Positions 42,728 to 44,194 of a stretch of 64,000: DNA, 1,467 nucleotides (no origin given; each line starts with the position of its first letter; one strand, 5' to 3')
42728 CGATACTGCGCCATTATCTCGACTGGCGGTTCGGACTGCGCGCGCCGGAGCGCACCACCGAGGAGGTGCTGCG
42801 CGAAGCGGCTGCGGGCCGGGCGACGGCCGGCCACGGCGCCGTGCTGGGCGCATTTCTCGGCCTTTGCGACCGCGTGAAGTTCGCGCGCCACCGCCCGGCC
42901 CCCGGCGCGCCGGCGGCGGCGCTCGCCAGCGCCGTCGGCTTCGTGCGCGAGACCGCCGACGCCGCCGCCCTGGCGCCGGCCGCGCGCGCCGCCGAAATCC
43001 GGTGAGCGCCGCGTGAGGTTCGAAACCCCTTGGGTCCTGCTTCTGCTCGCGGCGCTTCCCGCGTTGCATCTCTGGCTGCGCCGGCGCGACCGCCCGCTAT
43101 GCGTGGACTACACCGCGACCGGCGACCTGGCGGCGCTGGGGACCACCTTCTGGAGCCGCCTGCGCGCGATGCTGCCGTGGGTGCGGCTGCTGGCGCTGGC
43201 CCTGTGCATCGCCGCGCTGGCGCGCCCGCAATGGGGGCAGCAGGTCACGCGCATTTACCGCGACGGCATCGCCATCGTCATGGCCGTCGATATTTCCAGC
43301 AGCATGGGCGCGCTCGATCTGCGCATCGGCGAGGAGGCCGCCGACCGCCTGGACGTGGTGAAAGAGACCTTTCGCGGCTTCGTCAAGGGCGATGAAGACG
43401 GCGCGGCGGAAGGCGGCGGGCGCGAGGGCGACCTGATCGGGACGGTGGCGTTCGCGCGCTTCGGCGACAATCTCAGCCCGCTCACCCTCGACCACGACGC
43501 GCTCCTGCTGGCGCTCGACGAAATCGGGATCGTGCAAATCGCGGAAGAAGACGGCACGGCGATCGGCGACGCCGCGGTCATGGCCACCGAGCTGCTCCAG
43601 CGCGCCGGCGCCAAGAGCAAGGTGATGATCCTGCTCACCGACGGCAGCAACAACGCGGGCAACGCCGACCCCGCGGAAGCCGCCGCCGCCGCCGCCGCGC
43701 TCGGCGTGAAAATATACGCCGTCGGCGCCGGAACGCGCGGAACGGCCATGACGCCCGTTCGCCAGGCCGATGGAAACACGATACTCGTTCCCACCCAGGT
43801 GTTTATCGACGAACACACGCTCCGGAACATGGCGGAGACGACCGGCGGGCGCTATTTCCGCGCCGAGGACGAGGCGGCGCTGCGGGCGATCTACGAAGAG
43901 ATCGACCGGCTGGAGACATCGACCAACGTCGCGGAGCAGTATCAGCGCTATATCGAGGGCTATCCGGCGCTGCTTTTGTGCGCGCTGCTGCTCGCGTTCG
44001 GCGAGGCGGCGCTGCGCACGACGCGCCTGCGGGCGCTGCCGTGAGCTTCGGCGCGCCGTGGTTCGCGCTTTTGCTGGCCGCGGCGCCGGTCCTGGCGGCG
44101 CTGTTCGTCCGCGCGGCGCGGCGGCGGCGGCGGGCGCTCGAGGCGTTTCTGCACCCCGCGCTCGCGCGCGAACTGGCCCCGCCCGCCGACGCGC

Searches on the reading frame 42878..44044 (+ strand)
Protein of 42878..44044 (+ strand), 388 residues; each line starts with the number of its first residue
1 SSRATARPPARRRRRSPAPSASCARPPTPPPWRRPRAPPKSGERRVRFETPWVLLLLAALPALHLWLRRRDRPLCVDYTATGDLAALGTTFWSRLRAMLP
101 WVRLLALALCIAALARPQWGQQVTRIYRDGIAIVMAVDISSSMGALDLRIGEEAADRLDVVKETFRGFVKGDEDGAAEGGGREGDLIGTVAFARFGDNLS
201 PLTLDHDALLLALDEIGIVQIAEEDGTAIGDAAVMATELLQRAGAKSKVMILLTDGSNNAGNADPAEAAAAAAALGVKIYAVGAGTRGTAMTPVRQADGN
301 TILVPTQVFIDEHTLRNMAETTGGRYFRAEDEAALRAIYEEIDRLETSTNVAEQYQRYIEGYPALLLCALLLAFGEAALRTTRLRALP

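Call 49: search_protein_families(library=pfam, proteins=[window:42878-44044:+], max_evalue=0.00001)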
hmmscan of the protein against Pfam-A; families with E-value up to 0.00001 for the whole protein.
window:42878-44044:+ (388 aa): 3 families
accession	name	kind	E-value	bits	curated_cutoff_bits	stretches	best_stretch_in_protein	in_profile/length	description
PF00092.34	VWA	-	1.6e-13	51.7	23.8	1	133-340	2-173/174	von Willebrand factor type A domain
PF13519.12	VWA_2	-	1.9e-07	32.1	27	1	133-256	1-106/107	von Willebrand factor type A domain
PF07584.16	BatA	-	5.2e-07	30.5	25.9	1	47-117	3-77/77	Aerotolerance regulator N-terminal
